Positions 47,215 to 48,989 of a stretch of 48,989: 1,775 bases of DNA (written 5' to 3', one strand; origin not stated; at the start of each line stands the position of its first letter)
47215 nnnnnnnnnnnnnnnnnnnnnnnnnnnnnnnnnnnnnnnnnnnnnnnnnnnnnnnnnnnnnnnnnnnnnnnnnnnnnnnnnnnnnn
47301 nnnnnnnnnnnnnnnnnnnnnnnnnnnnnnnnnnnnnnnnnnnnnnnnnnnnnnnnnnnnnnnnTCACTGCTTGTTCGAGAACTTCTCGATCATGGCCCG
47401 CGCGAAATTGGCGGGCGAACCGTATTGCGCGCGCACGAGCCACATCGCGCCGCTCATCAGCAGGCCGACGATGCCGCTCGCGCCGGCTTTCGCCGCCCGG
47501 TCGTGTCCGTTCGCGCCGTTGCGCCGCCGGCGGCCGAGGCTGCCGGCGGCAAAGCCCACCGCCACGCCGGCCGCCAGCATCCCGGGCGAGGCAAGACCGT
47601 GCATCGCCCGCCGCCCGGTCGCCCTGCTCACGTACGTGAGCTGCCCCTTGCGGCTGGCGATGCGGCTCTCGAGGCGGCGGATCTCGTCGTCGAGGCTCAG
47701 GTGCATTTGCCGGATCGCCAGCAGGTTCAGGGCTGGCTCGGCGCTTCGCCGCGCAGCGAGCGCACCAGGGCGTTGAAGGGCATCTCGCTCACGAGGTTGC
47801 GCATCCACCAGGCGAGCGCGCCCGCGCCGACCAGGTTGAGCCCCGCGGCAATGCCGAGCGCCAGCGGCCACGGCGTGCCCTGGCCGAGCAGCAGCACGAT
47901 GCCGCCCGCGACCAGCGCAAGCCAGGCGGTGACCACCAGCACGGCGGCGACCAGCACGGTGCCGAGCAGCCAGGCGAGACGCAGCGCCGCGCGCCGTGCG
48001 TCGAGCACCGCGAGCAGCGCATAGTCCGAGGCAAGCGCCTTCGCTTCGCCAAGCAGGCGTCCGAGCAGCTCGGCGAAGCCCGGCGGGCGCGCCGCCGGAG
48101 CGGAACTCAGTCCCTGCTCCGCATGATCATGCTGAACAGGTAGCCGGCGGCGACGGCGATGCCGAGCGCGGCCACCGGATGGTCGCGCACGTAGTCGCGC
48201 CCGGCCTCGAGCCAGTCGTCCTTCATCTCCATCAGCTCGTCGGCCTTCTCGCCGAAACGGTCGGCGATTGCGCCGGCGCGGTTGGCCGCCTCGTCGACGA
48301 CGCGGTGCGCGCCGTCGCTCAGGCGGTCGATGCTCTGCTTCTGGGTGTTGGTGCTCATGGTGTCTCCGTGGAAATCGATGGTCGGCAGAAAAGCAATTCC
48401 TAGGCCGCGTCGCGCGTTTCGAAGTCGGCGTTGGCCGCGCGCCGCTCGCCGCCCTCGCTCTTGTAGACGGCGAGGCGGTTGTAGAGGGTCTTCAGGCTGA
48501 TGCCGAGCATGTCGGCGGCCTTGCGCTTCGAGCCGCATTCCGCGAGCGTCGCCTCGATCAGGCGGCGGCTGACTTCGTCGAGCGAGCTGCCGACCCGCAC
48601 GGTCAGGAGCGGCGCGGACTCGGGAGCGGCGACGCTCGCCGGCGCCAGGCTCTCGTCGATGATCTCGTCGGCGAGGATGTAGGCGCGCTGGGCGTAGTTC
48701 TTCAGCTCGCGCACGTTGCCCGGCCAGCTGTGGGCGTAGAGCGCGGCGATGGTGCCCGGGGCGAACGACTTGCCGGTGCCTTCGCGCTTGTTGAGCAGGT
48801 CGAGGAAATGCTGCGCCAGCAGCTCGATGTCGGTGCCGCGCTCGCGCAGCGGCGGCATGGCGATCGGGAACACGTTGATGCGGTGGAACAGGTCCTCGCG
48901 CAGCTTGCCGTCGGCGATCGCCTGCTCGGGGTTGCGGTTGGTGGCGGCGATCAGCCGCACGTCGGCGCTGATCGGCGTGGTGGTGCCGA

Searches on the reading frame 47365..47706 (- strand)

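Call 53: search_protein_families(library=pfam, proteins=[window:47365-47706:-], max_evalue=0.0001)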
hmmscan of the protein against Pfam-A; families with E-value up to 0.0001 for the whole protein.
window:47365-47706:- (113 aa): 0 families

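Call 76: search_protein_families(library=pfam, proteins=[window:47365-47706:-], max_evalue=0.1)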
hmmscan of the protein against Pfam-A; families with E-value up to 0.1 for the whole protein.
window:47365-47706:- (113 aa): 1 family
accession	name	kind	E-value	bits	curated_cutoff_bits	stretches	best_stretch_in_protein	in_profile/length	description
PF00746.26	Gram_pos_anchor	-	0.029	14.8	20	1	40-64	17-41/43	LPXTG cell wall anchor motif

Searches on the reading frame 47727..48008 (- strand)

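Call 76: search_protein_families(library=pfam, proteins=[window:47727-48008:-], max_evalue=0.1)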
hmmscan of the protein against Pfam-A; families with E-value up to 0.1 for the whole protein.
window:47727-48008:- (93 aa): 1 family
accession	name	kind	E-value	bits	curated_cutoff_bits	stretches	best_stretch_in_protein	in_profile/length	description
PF07332.16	Phage_holin_3_6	-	0.0001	22.8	28.4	1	4-84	26-107/116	Putative Actinobacterial Holin-X, holin superfamily III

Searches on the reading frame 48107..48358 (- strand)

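Call 76: search_protein_families(library=pfam, proteins=[window:48107-48358:-], max_evalue=0.1)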
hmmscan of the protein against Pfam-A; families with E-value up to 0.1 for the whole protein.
window:48107-48358:- (83 aa): 2 families
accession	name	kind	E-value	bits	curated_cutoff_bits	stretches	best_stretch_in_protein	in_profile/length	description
PF19029.5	DUF883_C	-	0.00037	20.5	27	1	54-73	2-21/30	DUF883 C-terminal glycine zipper region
PF12732.12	YtxH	-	0.099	13.5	37.5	1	7-44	31-68/71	YtxH-like protein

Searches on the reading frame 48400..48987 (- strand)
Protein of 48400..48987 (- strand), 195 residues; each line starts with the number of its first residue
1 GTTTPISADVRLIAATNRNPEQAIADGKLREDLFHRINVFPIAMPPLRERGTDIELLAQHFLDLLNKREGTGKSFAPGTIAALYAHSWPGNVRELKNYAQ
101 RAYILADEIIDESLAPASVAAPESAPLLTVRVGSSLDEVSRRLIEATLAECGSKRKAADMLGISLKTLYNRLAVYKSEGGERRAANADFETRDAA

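Call 76: search_protein_families(library=pfam, proteins=[window:48400-48987:-], max_evalue=0.1)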
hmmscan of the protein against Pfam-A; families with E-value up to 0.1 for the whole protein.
window:48400-48987:- (195 aa): 10 families
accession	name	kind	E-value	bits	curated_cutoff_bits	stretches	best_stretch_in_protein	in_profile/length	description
PF25601.1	AAA_lid_14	-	1e-19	70.5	27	1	48-118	1-73/87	AAA+ ATPase lid domain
PF00158.32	Sigma54_activat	-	6.1e-11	42.7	20.2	1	1-42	126-167/168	Sigma-54 interaction domain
PF02954.25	HTH_8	-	1.6e-10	41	22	1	136-173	2-40/42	Bacterial regulatory protein, Fis family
PF18024.7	HTH_50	-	0.0001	22.4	27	1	136-175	8-47/50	Helix-turn-helix domain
PF13556.12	HTH_30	-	0.005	17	27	1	143-173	4-34/59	PucR C-terminal helix-turn-helix domain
PF14532.12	Sigma54_activ_2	-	0.023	15.4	25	1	9-47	100-138/138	Sigma-54 interaction domain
PF13551.12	HTH_29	-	0.038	14.5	28.1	1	147-179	7-40/64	Winged helix-turn helix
PF00126.33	HTH_1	-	0.052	14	26.6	0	147-173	9-35/60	Bacterial regulatory helix-turn-helix protein, lysR family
PF13384.12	HTH_23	-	0.084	13.2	24.6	0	153-179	19-45/50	Homeodomain-like domain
PF13011.12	LZ_Tnp_IS481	-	0.088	13.6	22.2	0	148-180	22-54/85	leucine-zipper of insertion element IS481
